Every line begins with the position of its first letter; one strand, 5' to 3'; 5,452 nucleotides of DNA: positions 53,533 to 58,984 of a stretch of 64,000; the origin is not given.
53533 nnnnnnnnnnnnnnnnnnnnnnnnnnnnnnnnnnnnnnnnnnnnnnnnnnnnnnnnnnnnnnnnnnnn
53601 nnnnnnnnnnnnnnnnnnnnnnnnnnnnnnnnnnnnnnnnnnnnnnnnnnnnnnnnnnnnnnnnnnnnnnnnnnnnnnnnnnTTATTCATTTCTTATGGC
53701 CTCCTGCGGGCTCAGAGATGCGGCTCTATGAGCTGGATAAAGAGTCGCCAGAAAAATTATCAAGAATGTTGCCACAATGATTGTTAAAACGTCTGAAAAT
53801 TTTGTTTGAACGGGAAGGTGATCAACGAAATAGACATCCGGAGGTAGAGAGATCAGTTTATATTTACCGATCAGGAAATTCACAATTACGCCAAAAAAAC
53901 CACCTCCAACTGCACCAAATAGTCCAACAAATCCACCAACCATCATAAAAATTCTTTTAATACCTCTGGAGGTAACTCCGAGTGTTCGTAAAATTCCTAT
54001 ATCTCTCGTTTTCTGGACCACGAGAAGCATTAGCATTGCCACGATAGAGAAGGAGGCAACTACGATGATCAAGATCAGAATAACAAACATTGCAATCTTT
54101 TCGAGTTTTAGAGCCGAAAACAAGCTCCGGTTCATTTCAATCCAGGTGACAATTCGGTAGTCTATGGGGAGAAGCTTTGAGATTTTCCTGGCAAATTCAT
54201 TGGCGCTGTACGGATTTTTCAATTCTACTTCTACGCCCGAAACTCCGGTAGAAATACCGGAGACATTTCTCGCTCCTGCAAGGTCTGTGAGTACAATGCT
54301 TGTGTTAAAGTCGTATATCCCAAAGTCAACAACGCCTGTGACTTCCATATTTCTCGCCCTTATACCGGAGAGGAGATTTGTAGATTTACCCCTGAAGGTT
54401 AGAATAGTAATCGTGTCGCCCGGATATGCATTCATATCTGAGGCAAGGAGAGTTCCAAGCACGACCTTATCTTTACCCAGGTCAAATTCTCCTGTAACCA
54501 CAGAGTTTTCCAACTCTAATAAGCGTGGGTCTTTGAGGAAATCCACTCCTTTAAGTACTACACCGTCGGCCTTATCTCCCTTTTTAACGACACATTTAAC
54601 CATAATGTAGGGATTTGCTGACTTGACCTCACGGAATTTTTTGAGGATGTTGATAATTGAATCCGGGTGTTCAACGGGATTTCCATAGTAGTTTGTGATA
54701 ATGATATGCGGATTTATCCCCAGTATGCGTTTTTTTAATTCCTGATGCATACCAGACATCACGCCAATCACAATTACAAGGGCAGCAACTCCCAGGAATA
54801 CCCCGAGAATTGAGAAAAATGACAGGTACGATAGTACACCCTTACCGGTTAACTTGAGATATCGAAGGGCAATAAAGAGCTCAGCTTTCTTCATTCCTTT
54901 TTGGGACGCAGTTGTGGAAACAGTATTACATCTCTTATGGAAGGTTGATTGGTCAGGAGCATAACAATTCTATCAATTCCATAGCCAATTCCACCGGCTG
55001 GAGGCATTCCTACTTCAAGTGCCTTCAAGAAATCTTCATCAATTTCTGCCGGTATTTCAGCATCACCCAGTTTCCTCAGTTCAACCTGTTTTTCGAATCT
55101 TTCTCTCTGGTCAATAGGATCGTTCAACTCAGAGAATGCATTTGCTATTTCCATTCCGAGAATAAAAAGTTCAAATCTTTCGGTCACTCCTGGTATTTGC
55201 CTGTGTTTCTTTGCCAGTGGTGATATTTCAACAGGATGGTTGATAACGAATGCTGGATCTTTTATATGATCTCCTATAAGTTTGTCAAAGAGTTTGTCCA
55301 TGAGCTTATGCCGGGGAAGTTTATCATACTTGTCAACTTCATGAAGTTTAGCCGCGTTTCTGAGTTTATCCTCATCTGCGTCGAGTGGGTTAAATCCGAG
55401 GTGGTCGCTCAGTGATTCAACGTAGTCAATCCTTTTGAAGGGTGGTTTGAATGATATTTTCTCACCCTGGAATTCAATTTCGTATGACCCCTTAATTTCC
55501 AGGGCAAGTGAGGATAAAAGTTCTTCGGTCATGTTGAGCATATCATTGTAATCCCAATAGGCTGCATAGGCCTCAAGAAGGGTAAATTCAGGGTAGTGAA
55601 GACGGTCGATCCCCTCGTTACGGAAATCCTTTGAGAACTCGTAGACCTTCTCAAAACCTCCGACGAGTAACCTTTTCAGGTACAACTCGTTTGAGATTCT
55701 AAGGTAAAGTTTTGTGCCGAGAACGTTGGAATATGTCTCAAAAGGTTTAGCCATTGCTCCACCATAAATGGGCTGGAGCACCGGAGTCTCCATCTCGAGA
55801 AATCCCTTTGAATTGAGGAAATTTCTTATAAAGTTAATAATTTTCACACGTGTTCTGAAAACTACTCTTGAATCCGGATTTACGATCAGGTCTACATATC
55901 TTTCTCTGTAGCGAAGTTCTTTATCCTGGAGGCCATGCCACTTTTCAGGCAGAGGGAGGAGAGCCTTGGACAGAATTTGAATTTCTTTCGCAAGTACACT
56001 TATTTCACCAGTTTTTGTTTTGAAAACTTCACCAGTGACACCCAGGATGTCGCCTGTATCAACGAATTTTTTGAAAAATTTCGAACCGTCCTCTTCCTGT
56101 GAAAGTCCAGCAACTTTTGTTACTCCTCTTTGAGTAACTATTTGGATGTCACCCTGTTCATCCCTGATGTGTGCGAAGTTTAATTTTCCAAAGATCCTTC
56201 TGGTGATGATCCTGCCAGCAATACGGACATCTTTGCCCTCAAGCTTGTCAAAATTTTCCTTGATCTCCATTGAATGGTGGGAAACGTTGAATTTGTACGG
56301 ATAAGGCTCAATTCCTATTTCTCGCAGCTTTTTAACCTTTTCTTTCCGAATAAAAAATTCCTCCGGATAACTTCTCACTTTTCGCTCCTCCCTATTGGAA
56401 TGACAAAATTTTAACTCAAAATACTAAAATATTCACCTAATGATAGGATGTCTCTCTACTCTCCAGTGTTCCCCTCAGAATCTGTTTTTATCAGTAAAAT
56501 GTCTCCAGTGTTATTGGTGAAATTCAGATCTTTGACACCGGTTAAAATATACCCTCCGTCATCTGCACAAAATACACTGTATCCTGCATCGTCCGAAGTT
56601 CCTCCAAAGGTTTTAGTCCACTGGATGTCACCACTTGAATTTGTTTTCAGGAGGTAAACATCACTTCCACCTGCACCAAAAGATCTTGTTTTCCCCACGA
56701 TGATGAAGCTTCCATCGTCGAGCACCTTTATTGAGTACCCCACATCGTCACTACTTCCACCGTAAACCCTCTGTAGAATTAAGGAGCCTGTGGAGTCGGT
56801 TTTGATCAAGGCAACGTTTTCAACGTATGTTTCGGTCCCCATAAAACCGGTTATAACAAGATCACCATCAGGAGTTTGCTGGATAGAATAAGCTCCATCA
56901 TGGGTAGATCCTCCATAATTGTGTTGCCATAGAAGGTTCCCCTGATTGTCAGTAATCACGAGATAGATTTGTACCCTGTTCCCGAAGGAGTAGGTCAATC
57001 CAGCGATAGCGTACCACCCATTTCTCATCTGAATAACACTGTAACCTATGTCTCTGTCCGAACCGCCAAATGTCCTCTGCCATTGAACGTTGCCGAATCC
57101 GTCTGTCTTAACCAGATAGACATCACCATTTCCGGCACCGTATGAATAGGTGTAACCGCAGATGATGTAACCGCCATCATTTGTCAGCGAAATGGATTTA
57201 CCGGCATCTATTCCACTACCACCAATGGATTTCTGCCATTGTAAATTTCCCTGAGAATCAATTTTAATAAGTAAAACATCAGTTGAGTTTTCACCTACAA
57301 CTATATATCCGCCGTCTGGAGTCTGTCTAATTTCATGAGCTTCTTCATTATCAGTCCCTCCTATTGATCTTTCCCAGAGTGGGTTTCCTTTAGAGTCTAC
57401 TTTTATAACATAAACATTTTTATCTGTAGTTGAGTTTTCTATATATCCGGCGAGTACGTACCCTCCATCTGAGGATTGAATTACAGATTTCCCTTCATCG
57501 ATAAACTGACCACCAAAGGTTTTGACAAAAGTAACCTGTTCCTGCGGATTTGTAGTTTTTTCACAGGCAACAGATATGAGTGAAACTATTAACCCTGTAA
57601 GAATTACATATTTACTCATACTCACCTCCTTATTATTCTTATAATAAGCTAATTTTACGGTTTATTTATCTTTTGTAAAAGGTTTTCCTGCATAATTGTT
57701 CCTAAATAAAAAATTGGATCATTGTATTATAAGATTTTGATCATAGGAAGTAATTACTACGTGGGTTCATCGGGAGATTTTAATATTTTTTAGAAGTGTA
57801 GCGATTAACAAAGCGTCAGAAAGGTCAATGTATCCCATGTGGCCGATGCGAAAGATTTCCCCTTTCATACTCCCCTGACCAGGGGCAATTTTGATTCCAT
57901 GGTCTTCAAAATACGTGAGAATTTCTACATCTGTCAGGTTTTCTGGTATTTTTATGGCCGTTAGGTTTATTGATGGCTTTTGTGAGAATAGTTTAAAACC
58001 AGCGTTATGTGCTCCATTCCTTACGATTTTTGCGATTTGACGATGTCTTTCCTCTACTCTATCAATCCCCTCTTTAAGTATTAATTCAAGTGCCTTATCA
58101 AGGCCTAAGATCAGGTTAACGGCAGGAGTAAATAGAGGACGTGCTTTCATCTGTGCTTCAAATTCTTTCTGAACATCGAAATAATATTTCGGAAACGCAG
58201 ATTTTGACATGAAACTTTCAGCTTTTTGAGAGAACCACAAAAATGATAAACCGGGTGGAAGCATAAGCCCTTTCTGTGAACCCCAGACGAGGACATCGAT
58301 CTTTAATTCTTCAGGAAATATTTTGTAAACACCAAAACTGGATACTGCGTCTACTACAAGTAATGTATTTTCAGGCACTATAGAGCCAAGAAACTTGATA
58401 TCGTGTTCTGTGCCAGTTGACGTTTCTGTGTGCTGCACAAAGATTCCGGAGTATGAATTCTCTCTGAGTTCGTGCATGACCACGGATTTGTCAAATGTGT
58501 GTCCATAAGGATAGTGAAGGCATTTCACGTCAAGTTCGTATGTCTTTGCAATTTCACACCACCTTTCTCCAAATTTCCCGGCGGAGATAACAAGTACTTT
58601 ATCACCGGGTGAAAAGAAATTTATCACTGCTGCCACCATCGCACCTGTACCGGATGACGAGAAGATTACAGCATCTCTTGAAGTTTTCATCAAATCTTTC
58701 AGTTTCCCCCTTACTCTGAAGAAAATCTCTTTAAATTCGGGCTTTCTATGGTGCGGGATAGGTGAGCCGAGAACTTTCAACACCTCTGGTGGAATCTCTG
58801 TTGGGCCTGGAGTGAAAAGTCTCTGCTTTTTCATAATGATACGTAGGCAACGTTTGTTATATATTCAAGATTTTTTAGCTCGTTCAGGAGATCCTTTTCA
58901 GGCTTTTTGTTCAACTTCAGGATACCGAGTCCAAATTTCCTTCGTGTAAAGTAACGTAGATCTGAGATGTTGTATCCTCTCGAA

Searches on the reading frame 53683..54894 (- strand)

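Call 54: search_protein_families(library=pfam, proteins=[window:53683-54894:-], max_evalue=0.00001)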
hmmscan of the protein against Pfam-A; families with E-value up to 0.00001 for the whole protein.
window:53683-54894:- (403 aa): 2 families
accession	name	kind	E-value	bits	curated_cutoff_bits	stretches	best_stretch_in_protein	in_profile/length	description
PF12704.14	MacB_PCD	-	4.6e-16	60.2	27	1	25-240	1-206/207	MacB-like periplasmic core domain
PF02687.27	FtsX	-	1.3e-15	57.9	25.5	1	271-396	2-120/120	FtsX-like permease C-terminal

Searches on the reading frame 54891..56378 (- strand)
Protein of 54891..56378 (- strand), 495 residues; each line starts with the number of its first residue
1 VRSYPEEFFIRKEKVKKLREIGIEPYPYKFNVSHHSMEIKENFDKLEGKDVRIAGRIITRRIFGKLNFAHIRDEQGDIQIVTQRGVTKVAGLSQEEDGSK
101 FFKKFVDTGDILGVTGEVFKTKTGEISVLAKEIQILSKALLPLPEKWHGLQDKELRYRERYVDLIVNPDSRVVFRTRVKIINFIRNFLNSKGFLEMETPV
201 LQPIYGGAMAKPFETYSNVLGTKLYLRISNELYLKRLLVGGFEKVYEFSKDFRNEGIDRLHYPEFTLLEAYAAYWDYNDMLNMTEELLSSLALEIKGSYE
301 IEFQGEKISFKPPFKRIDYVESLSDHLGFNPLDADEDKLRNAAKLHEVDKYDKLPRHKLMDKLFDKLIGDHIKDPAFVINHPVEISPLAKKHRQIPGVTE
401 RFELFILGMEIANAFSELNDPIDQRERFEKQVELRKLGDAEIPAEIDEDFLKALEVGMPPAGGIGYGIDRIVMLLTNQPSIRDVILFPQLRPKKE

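Call 54: search_protein_families(library=pfam, proteins=[window:54891-56378:-], max_evalue=0.00001)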
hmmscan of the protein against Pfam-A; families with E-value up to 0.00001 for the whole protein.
window:54891-56378:- (495 aa): 2 families
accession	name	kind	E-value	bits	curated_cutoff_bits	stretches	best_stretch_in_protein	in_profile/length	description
PF00152.25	tRNA-synt_2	-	9.6e-89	297.9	25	1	152-490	1-307/308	tRNA synthetases class II (D, K and N)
PF01336.31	tRNA_anti-codon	-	6e-14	52.2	27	1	51-136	1-75/75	OB-fold nucleic acid binding domain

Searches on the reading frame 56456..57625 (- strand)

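Call 54: search_protein_families(library=pfam, proteins=[window:56456-57625:-], max_evalue=0.00001)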
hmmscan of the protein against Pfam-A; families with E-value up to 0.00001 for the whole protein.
window:56456-57625:- (389 aa): 1 family
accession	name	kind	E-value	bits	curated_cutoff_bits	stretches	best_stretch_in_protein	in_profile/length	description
PF05935.17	Arylsulfotrans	-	9.2e-07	28.6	24.2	0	218-315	26-113/374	Arylsulfotransferase (ASST)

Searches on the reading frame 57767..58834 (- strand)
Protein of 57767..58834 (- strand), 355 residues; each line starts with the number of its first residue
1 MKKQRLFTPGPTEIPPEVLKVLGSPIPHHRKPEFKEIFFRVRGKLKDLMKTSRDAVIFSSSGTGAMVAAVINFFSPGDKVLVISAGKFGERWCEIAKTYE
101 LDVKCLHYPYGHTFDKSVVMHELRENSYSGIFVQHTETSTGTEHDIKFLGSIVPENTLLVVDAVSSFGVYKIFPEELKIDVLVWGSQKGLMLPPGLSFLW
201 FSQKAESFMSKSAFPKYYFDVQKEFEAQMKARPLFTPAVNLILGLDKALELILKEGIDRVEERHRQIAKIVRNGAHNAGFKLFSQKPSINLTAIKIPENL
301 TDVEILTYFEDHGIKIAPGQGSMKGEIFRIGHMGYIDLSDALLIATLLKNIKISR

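Call 54: search_protein_families(library=pfam, proteins=[window:57767-58834:-], max_evalue=0.00001)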
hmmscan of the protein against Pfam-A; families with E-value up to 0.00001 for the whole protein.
window:57767-58834:- (355 aa): 1 family
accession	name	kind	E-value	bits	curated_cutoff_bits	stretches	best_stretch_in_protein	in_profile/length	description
PF00266.25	Aminotran_5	-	1.2e-27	97.3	21.5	1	27-321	34-340/371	Aminotransferase class-V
